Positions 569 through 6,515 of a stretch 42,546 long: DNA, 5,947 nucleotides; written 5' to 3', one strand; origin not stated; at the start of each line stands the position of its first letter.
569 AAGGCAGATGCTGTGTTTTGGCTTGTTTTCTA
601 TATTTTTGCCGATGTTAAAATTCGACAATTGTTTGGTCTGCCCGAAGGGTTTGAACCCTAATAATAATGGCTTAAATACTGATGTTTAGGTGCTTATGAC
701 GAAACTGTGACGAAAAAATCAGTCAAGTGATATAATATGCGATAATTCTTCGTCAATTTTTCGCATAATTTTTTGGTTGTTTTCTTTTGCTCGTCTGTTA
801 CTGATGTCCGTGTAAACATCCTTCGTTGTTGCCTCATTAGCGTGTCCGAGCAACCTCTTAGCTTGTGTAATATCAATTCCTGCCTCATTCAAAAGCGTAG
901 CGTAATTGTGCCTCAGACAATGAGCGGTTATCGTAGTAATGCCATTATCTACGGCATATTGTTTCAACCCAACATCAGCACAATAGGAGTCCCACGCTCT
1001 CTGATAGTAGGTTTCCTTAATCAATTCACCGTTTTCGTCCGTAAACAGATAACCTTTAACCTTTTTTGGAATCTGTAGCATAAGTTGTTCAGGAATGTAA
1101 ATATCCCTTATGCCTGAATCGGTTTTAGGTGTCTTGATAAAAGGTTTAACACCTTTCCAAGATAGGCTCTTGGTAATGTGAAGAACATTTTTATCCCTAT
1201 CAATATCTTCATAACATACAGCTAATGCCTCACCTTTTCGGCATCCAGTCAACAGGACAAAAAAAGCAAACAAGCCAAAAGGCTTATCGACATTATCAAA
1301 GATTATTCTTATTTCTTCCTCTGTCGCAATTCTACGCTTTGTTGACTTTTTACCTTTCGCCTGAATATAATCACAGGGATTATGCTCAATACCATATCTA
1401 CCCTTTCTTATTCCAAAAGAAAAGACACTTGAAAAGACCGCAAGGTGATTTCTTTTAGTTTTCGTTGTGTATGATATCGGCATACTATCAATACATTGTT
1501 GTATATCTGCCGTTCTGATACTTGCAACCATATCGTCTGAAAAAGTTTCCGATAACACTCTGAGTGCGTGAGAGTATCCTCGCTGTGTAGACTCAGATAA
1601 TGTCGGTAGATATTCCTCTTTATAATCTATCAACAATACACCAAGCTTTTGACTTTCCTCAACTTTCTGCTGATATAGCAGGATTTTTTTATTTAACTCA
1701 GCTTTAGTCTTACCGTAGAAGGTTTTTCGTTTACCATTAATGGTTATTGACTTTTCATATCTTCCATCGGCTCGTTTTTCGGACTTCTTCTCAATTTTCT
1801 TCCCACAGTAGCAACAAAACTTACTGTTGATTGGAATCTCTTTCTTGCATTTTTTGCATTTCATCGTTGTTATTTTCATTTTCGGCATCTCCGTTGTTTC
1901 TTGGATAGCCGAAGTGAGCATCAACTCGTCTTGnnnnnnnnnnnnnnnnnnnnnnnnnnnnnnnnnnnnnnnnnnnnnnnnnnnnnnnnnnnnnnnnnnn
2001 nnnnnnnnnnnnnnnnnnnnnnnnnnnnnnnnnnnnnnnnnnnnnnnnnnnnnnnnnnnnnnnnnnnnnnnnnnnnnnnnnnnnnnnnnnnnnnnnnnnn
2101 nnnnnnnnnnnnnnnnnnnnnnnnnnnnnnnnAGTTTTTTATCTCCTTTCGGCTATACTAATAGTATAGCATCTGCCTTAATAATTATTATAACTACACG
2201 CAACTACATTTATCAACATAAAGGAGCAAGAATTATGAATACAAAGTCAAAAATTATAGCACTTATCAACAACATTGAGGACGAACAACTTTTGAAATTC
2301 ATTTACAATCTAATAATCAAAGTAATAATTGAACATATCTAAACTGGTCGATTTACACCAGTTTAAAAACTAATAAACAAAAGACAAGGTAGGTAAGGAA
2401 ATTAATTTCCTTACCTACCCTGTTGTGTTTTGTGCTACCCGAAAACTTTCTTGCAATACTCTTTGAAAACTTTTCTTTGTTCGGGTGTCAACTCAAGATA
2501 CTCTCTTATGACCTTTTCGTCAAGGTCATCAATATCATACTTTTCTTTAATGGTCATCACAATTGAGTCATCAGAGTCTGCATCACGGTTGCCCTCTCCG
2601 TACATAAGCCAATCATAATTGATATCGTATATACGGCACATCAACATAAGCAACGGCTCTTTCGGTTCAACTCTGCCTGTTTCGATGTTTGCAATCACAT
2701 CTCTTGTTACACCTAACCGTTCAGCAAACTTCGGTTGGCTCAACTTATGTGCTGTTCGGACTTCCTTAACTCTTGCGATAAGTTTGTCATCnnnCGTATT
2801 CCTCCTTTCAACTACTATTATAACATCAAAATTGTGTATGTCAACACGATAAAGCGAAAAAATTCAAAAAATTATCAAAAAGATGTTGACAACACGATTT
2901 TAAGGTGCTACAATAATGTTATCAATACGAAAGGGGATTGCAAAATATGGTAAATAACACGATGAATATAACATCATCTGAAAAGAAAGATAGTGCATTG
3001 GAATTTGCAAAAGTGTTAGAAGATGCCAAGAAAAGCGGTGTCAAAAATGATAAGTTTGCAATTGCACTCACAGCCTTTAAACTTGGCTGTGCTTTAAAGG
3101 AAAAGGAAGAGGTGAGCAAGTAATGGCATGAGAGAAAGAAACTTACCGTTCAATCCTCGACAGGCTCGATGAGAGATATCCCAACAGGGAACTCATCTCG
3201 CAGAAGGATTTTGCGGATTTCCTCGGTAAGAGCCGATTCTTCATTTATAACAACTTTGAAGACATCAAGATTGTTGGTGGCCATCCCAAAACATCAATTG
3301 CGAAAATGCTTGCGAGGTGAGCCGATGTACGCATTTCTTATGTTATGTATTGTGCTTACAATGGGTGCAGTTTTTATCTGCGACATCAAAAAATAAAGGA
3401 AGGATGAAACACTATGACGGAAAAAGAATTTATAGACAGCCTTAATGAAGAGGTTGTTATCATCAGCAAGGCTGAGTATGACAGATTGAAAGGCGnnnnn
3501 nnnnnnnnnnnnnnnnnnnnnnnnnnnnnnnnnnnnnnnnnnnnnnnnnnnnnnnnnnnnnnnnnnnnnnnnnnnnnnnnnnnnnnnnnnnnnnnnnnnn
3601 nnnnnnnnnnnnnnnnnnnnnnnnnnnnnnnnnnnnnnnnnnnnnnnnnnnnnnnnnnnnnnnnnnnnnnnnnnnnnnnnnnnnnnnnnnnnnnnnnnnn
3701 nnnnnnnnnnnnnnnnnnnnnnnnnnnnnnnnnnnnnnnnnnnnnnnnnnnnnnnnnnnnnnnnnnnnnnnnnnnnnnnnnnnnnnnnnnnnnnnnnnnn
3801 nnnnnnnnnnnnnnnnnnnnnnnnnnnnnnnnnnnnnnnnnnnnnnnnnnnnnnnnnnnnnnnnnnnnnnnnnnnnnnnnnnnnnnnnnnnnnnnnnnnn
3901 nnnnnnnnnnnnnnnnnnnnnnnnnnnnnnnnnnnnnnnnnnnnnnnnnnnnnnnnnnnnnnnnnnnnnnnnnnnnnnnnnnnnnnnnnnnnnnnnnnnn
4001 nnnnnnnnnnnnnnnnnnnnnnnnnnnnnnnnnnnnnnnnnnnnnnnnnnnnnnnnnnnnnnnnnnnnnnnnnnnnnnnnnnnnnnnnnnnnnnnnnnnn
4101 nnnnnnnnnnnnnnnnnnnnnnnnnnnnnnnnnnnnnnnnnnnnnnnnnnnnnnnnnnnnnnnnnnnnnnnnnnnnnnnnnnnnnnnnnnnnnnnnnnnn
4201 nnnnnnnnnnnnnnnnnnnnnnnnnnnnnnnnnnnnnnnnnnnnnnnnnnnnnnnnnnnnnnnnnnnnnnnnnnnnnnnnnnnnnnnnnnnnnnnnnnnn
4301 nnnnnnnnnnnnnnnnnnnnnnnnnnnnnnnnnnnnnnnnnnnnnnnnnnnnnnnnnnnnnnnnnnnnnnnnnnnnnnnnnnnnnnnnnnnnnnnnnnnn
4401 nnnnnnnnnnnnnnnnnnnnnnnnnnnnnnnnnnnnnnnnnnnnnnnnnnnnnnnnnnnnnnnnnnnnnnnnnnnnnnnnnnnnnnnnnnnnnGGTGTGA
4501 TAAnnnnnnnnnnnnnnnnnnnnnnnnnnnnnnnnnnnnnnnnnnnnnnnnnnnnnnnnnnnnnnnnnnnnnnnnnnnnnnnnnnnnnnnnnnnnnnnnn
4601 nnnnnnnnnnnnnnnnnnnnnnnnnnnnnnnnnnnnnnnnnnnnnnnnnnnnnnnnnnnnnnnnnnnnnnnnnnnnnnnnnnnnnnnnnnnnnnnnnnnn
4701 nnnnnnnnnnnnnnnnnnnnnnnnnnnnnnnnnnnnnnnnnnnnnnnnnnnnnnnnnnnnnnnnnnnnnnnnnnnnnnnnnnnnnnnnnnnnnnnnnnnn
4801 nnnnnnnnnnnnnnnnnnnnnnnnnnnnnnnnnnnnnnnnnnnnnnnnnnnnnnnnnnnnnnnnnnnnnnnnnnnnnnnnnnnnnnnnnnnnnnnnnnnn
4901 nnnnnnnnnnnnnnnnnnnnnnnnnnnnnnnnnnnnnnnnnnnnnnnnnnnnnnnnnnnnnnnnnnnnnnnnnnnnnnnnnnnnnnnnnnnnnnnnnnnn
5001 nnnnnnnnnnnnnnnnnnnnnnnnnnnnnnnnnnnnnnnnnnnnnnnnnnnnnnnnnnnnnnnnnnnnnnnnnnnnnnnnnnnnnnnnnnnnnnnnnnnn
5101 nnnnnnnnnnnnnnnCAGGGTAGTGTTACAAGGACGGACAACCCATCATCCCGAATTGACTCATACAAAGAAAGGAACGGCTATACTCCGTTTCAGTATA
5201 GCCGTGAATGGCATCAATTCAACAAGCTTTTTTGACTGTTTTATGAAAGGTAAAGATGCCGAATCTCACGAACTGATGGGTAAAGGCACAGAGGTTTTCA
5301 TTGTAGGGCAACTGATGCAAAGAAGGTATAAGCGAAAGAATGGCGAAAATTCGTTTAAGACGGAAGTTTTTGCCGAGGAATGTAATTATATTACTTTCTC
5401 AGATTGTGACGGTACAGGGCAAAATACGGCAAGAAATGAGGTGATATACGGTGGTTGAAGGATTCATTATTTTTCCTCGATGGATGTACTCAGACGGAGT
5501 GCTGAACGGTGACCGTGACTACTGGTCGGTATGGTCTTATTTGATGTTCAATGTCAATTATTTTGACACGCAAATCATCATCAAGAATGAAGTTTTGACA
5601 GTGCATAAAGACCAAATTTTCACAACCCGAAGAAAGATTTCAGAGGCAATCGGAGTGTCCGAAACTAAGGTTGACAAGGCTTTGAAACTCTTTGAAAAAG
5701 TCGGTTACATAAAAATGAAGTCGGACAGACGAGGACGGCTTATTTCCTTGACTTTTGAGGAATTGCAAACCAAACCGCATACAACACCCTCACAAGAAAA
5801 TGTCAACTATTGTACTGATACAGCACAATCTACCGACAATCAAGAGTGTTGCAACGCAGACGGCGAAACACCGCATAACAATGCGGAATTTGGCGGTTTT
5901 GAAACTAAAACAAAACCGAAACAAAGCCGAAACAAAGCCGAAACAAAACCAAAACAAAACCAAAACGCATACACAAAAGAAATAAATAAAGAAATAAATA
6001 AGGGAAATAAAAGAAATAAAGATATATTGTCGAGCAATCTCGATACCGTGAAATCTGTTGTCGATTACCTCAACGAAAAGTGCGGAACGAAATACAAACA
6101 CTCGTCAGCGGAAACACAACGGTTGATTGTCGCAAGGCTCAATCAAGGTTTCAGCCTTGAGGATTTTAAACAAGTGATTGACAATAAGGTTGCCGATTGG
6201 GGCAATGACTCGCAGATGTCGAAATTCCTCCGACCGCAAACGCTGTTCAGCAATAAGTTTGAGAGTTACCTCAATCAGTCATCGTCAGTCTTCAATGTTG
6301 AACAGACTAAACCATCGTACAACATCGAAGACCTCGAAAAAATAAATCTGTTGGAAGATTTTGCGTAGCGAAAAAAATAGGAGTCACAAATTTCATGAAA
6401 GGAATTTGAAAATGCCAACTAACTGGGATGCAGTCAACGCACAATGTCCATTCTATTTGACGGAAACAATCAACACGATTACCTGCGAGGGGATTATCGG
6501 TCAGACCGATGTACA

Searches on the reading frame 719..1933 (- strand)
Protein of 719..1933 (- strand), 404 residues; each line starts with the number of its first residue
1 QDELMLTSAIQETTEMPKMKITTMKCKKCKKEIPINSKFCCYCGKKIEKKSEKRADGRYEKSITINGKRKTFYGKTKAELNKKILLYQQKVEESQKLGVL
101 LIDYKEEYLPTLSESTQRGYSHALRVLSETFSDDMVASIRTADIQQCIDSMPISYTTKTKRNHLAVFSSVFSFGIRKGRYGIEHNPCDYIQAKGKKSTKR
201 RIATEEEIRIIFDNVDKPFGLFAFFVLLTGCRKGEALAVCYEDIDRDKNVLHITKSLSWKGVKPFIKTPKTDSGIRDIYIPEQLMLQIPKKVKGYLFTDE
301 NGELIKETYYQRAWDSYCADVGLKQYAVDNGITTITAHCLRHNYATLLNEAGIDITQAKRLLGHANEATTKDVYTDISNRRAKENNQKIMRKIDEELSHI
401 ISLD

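Call 88: search_protein_families(library=pfam, proteins=[window:719-1933:-], max_evalue=0.001)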
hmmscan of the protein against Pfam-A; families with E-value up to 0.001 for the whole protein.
window:719-1933:- (404 aa): 1 family
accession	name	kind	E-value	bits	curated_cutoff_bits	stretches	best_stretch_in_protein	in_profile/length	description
PF00589.27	Phage_integrase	-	1.2e-15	58.1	27.1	1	205-378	5-169/172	Phage integrase family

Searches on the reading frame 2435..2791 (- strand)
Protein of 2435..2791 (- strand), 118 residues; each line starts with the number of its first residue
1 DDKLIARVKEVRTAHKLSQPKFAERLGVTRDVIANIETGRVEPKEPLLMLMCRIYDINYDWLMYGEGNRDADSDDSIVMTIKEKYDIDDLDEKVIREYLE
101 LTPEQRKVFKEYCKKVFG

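Call 88: search_protein_families(library=pfam, proteins=[window:2435-2791:-], max_evalue=0.001)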
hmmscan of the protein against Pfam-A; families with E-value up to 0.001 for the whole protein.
window:2435-2791:- (118 aa): 3 families
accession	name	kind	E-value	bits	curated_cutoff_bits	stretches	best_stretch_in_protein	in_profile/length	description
PF01381.28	HTH_3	-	8.3e-11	42.2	23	1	8-62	1-55/55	Helix-turn-helix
PF13560.12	HTH_31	-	6.9e-09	36.3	27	1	6-56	4-55/64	Helix-turn-helix domain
PF12844.13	HTH_19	-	9e-09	35.6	30.2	1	6-67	2-63/64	Helix-turn-helix domain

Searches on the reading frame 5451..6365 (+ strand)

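Call 88: search_protein_families(library=pfam, proteins=[window:5451-6365:+], max_evalue=0.001)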
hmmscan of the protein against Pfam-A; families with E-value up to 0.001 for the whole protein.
window:5451-6365:+ (305 aa): 1 family
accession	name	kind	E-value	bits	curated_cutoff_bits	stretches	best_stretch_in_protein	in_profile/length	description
PF09524.15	Phg_2220_C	-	1.5e-29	102.3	27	1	203-275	1-73/73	Conserved phage C-terminus (Phg_2220_C)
